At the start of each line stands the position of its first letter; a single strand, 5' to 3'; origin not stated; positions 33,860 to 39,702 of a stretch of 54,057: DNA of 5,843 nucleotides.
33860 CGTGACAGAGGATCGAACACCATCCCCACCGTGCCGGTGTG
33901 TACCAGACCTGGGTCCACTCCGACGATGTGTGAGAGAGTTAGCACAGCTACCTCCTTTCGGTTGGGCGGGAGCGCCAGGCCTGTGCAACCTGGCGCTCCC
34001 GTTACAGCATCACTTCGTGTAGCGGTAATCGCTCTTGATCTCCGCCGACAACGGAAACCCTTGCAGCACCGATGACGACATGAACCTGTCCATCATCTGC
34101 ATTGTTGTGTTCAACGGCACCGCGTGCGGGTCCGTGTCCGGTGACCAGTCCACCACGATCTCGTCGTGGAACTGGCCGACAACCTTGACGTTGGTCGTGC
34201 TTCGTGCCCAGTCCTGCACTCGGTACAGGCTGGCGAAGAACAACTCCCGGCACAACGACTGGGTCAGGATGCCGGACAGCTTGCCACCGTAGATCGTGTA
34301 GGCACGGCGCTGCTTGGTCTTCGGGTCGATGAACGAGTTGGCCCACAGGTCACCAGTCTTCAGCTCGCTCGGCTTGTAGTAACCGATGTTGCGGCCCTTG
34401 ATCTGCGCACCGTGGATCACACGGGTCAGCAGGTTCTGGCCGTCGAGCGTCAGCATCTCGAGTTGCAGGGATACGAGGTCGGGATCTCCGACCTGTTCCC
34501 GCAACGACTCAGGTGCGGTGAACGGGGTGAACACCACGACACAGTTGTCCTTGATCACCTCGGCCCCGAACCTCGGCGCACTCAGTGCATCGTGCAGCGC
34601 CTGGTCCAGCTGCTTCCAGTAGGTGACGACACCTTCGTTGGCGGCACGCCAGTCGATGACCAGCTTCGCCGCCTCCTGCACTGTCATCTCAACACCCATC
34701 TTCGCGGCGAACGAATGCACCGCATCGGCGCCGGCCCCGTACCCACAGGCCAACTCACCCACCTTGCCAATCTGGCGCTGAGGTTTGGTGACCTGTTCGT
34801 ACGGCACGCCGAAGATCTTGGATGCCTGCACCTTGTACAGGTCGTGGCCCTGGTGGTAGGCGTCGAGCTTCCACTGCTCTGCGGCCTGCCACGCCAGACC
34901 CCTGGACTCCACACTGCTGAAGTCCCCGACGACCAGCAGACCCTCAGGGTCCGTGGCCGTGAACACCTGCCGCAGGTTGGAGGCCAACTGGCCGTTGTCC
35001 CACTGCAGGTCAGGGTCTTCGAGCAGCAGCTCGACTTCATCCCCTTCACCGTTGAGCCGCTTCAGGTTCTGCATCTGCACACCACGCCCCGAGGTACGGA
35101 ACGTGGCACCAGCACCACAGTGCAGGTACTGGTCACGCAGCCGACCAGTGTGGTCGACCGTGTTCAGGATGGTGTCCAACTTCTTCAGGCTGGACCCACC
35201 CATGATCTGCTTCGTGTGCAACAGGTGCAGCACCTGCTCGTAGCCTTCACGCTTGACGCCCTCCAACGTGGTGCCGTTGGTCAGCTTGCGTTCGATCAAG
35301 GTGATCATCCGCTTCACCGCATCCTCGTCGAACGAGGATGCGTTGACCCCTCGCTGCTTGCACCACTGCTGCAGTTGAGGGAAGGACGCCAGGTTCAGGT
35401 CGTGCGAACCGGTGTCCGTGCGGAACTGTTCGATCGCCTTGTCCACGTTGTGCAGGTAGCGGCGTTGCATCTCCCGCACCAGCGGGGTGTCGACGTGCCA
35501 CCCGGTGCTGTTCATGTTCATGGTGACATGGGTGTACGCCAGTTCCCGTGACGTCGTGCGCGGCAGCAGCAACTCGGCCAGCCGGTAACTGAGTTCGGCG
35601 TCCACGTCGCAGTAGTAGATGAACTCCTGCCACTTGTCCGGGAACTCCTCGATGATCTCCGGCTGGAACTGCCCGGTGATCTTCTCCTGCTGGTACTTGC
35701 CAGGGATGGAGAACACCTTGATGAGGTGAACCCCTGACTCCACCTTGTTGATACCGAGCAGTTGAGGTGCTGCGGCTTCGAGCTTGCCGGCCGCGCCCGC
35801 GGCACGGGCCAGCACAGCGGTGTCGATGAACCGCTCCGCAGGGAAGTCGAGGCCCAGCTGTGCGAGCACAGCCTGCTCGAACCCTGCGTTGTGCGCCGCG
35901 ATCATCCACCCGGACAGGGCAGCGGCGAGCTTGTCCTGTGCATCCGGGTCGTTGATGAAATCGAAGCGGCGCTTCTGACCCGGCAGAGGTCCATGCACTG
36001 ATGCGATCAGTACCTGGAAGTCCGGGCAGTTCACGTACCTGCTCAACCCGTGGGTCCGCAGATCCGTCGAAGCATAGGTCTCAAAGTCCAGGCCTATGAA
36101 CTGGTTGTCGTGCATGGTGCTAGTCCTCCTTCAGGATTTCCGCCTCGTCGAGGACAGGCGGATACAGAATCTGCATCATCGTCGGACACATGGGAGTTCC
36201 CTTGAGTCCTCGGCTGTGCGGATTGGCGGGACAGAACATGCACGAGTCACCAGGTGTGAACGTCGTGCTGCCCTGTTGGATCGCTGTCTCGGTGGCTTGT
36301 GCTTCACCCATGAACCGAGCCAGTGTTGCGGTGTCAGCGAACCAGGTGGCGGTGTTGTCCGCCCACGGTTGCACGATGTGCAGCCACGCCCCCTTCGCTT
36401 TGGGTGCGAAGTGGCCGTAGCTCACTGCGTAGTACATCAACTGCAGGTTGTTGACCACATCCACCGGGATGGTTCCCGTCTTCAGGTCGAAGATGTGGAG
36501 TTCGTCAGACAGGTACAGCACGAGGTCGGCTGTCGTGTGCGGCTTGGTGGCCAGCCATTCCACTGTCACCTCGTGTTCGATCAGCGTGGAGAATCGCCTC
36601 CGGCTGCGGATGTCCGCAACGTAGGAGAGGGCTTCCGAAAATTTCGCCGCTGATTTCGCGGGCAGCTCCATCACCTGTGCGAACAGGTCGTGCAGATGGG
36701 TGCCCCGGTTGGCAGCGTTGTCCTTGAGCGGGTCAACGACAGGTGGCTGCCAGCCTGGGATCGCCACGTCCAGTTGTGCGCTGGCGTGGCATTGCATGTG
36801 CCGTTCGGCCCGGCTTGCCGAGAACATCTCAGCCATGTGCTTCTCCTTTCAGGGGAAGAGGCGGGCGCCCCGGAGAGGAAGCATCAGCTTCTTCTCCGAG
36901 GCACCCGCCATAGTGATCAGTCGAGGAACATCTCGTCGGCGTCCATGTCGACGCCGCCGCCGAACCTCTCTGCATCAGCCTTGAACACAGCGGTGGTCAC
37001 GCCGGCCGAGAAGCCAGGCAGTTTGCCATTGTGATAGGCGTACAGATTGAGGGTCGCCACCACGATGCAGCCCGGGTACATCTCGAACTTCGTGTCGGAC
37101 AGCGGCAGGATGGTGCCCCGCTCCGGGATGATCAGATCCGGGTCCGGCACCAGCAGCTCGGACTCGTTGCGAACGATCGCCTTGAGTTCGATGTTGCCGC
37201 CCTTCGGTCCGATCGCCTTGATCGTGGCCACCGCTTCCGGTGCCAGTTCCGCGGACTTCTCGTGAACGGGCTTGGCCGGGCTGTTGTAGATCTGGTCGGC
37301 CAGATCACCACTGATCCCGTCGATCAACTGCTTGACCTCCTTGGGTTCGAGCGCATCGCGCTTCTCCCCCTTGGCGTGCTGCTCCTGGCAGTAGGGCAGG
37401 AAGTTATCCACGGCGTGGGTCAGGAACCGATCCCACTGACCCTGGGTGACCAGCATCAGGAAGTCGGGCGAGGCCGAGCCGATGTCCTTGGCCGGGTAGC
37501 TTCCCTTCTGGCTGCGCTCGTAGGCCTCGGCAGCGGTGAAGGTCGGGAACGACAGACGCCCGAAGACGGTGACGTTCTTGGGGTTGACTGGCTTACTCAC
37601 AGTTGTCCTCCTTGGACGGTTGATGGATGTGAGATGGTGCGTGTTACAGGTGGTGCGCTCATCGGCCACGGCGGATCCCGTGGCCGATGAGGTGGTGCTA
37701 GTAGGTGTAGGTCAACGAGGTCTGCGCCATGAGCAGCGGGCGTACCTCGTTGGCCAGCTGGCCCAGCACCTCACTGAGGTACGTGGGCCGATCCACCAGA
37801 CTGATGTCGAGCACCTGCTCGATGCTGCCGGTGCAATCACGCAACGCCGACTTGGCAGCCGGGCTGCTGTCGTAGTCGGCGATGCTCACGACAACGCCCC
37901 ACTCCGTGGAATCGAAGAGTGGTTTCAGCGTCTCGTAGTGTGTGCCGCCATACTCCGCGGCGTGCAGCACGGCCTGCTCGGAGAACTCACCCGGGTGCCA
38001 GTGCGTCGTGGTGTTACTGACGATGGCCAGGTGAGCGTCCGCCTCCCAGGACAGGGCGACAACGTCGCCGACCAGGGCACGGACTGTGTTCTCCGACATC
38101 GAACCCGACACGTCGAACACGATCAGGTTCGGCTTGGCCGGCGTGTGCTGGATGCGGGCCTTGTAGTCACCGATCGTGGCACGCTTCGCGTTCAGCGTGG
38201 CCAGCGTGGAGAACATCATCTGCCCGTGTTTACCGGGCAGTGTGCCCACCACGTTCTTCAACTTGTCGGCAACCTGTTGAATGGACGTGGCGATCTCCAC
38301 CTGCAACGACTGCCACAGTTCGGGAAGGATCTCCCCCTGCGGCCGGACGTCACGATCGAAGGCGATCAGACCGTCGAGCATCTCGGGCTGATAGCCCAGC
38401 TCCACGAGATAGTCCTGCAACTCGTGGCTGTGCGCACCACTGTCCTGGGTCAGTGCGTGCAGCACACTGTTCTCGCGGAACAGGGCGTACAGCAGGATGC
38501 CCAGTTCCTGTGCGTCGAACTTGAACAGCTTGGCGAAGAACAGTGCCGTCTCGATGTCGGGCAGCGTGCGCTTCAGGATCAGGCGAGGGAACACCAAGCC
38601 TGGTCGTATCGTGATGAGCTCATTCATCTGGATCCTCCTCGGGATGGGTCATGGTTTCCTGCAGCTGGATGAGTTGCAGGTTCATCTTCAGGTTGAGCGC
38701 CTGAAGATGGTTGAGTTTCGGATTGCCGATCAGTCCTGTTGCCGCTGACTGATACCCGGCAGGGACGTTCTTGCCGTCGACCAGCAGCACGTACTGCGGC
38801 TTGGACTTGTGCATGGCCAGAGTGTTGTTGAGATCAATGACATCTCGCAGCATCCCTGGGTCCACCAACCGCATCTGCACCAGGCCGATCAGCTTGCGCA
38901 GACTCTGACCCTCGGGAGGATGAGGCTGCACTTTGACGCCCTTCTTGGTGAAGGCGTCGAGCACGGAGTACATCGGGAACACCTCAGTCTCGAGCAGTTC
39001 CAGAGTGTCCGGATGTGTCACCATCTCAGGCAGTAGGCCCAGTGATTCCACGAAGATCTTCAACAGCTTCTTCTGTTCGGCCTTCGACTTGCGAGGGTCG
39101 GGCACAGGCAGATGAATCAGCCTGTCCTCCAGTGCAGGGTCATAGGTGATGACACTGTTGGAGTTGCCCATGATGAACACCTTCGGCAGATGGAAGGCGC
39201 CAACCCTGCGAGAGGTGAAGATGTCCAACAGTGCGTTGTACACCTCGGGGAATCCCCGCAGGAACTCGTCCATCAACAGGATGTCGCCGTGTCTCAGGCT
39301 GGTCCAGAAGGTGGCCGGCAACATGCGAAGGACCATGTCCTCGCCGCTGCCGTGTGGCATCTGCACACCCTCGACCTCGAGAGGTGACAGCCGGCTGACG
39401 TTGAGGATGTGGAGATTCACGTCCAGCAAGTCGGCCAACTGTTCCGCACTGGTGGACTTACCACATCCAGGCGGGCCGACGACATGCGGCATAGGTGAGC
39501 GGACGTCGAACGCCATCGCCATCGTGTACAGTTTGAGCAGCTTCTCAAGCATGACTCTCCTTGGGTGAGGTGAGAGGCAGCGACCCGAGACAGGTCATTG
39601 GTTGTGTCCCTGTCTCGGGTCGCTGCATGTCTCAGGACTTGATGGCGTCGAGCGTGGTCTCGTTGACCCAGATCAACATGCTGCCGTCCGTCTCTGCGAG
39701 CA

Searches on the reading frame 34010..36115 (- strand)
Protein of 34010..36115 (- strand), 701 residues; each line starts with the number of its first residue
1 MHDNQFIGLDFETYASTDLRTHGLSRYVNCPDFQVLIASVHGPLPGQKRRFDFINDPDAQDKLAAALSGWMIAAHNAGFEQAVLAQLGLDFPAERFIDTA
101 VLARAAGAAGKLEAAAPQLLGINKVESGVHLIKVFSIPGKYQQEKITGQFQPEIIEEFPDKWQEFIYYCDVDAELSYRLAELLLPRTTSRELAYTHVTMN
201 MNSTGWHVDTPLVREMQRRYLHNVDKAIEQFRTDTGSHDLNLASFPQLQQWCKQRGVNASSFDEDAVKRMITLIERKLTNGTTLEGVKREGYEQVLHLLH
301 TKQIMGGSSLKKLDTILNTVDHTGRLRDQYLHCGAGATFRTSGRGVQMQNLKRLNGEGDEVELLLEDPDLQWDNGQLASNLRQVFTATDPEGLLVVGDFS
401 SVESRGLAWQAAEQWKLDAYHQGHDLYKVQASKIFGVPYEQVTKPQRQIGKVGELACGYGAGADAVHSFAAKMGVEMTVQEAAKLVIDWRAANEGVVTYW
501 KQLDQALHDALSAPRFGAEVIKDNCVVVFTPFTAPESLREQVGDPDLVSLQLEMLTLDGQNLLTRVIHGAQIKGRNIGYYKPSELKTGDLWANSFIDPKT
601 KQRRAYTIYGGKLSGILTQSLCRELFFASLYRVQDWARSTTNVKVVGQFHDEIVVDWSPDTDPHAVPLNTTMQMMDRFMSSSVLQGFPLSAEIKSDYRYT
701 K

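Call 13: search_protein_families(library=pfam, proteins=[window:34010-36115:-], max_evalue=0.01)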
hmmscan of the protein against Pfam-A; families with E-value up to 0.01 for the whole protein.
window:34010-36115:- (701 aa): 1 family
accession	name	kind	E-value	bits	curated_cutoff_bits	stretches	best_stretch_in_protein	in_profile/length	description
PF00476.26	DNA_pol_A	-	1.1e-20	74.4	34.3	1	214-506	5-261/381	DNA polymerase family A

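Call 15: search_dna_similar(query=window:34010-36115:-, collection=phages, mode=protein, max_rows=25)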
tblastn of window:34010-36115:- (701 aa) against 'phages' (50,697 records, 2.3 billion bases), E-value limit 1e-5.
Records with a match: 1836; places in all: 1839; records where one place covers at least 80% of the query: 724.
Best place of each record, by identity: <60% 1836.
By first word of the organism name: Salmonella 427; Escherichia 254; Bacillus 155; Streptococcus 132; Bacteroides 105; Staphylococcus 85; Microbacterium 57; Xanthomonas 57; Vibrio 47; Pseudomonas 31; and 99 more.
By host as written in the record: - 136; Escherichia coli 136; Salmonella enterica 72; Salmonella enterica subsp. enterica serovar Typhimurium 72; Salmonella enterica subsp. enterica serovar Enteritidis 53; Salmonella sp. 41; Vibrio lentus 34; Staphylococcus aureus 32; and 605 more.
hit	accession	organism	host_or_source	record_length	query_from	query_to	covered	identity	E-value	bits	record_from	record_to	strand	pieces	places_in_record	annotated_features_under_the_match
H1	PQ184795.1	Arthrobacter phage MissAmericana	Arthrobacter globiformis B-2979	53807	1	701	100%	46.8%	0e+0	577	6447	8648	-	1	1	12: DNA polymerase I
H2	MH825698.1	Microbacterium phage Burro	Microbacterium paraoxydans NRRL B-14843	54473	6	701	99%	44.6%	3e-159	514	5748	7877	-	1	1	10: DNA polymerase I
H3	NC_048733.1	Microbacterium phage Burro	Microbacterium paraoxydans NRRL B-14843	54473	6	701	99%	44.6%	3e-159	514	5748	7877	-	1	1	10: DNA polymerase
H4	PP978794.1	Microbacterium phage Casino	Microbacterium foliorum NRRL B-24224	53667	6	701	99%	44.1%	4e-161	520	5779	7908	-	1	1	9: DNA polymerase I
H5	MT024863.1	Microbacterium phage Arete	Microbacterium foliorum NRRL B-24224 SEA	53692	6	701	99%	43.4%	5e-159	514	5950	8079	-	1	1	11: DNA polymerase I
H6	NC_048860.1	Microbacterium phage Arete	Microbacterium foliorum NRRL B-24224 SEA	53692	6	701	99%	43.4%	5e-159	514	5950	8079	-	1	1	11: DNA polymerase I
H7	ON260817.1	Microbacterium phage Gshelby23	Microbacterium foliorum NRRL B-24224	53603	7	701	99%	43.5%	2e-159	516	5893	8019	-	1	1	9: DNA polymerase I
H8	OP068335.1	Microbacterium phage Hannabella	Microbacterium foliorum NRRL B-24224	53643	7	701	99%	43.4%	5e-159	514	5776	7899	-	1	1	10: DNA polymerase I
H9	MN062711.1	Microbacterium phage Araxxi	Microbacterium foliorum NRRL B-24224 SEA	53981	7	701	99%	42.7%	9e-152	493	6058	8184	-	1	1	10: DNA polymerase I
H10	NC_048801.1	Microbacterium phage Araxxi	Microbacterium foliorum NRRL B-24224 SEA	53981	7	701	99%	42.7%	9e-152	493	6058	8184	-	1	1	10: DNA polymerase I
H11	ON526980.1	Microbacterium phage DoTi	Microbacterium foliorum NRRL B-24224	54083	7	701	99%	42.7%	4e-154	500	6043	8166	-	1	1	10: DNA polymerase I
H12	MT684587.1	Microbacterium phage Fede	Microbacterium foliorum NRRL B-24224 SEA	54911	1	701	100%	38.6%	2e-129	429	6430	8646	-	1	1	10: DNA polymerase I | 11: hypothetical protein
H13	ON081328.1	Microbacterium phage Morrill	Microbacterium foliorum NRRL B-24224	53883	1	701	100%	38.5%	2e-126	420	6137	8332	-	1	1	10: DNA polymerase I | 11: hypothetical protein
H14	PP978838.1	Microbacterium phage Astartes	Microbacterium foliorum NRRL B-24224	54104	1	701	100%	38.3%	4e-127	422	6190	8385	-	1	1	10: DNA polymerase I | 11: hypothetical protein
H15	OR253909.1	Microbacterium phage Moleficent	Microbacterium foliorum NRRL B-24224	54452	1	701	100%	38.3%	2e-126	420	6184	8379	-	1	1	10: DNA polymerase I | 11: hypothetical protein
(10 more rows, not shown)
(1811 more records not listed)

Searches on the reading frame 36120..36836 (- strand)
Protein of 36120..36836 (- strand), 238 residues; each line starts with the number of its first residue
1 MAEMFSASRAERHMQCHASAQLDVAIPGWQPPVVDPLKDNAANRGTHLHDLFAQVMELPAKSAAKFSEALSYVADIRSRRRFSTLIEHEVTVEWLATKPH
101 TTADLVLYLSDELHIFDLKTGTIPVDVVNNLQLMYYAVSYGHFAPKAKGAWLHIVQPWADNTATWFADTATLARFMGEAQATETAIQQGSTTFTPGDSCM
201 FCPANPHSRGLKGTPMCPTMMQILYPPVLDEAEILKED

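Call 13: search_protein_families(library=pfam, proteins=[window:36120-36836:-], max_evalue=0.01)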
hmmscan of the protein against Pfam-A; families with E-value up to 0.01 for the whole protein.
window:36120-36836:- (238 aa): 2 families
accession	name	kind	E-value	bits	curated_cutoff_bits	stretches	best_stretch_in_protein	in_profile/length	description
PF10926.14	DUF2800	-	9.5e-23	81.4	21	1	84-234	103-258/368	Protein of unknown function (DUF2800)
PF12705.13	PDDEXK_1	-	2.2e-07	31.5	22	1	104-205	129-243/247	PD-(D/E)XK nuclease superfamily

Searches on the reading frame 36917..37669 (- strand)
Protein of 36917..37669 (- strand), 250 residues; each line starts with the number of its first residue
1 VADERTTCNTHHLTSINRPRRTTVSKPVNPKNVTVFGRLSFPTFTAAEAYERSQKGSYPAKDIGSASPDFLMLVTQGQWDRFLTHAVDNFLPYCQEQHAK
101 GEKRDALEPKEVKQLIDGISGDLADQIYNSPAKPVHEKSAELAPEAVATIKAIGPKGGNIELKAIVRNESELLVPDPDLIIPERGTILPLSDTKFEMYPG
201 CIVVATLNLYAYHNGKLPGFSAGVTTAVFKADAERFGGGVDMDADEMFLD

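Call 13: search_protein_families(library=pfam, proteins=[window:36917-37669:-], max_evalue=0.01)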
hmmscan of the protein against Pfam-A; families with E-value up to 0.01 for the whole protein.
window:36917-37669:- (250 aa): 1 family
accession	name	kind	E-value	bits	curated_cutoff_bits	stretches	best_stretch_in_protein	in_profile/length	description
PF10991.15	Enc34_ssDNA-bd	-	2.6e-05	24.4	26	1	191-243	112-163/176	Enterobacter phage Enc34, ssDNA-binding protein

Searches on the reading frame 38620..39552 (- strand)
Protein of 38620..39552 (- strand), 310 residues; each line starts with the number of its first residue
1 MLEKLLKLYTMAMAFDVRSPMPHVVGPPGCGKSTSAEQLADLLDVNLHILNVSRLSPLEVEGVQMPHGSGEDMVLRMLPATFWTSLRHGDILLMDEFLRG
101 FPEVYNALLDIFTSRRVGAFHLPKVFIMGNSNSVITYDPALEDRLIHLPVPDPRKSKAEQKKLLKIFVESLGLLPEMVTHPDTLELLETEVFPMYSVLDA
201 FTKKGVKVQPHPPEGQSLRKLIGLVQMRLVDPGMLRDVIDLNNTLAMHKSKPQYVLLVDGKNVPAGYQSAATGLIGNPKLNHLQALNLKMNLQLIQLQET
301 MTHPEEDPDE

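Call 13: search_protein_families(library=pfam, proteins=[window:38620-39552:-], max_evalue=0.01)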
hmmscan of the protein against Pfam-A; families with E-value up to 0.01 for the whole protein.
window:38620-39552:- (310 aa): 6 families
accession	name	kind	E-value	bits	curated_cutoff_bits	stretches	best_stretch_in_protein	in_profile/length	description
PF07728.20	AAA_5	-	5.6e-08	33.3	22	1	24-117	4-95/139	AAA domain (dynein-related subfamily)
PF00004.35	AAA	-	8.1e-07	30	21.2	1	24-145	3-123/131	ATPase family associated with various cellular activities (AAA)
PF01443.25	Viral_helicase1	-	0.00044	20.6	21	1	23-102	2-73/228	Viral superfamily 1 RNA helicase core domain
PF07726.17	AAA_3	-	0.00051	20.4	27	1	25-119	5-93/131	ATPase family associated with various cellular activities (AAA)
PF13401.12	AAA_22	-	0.00063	20.5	27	1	24-78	10-54/130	AAA domain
PF00910.28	RNA_helicase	-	0.0021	19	21.5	1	24-103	3-64/105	RNA helicase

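Call 44: find_related_loci(query=window:38620-39552:-, collection=viral_contigs, flank=10000)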
Query window:38620-39552:- (310 aa) in viral_contigs; peptide patterns used: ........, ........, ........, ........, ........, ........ (x = any residue, [..] = any of these).
15 stretches matched a pattern; 5 encode a relative of the query (tblastn E <= 1e-3); 5 distinct loci.
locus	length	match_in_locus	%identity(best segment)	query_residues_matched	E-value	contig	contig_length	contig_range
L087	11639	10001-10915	71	1-306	2e-144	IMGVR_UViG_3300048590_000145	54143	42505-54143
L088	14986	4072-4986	71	1-306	3e-144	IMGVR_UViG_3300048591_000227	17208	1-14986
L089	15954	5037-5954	64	1-308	4e-125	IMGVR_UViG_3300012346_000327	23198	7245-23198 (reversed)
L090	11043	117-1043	62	1-308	6e-122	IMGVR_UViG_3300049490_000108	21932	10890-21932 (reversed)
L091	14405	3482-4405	54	1-309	8e-105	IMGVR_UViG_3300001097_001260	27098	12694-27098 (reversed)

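Call 54: search_solved_structures(query=window:38620-39552:-, max_evalue=1)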
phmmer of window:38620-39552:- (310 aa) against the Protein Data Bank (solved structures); distinct sequences matched with E-value up to 1: 69 (the best 60 are shown).
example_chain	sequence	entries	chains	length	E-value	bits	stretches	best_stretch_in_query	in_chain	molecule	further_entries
6or5_A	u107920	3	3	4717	0.00041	22.8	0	23-54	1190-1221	Midasin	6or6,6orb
6i27_A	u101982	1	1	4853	0.0051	19.2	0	18-55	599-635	Midasin,Midasin,Midasin,Midasin,Midasin,Midasin,Midasin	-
6i26_A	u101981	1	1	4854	0.0051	19.2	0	18-55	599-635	Midasin,Midasin,Midasin,Midasin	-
6hyp_A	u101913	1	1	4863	0.0051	19.2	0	18-55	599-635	Midasin,Midasin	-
5jcs_s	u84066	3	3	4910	0.0052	19.2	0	18-55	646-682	Midasin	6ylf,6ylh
5eqt_A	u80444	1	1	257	0.016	17.6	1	24-154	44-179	Proteasome-activating nucleotidase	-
1ixr_C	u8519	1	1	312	0.042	16.2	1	4-51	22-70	RuvB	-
1ixs_B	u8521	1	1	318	0.044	16.2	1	4-51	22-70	RuvB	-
8efv_D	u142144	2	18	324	0.046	16.1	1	4-51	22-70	Holliday junction ATP-dependent DNA helicase RuvB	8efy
1hqc_A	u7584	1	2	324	0.046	16.1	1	4-51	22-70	RUVB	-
1in7_A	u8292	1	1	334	0.049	16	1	21-51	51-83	HOLLIDAY JUNCTION DNA HELICASE RUVB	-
1in4_A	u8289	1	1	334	0.049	16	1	21-51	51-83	HOLLIDAY JUNCTION DNA HELICASE RUVB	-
1j7k_A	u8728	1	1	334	0.049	16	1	21-51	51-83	HOLLIDAY JUNCTION DNA HELICASE RUVB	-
1in5_A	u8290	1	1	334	0.049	16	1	21-51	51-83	HOLLIDAY JUNCTION DNA HELICASE RUVB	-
1in8_A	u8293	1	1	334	0.049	16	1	21-51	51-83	HOLLIDAY JUNCTION DNA HELICASE RUVB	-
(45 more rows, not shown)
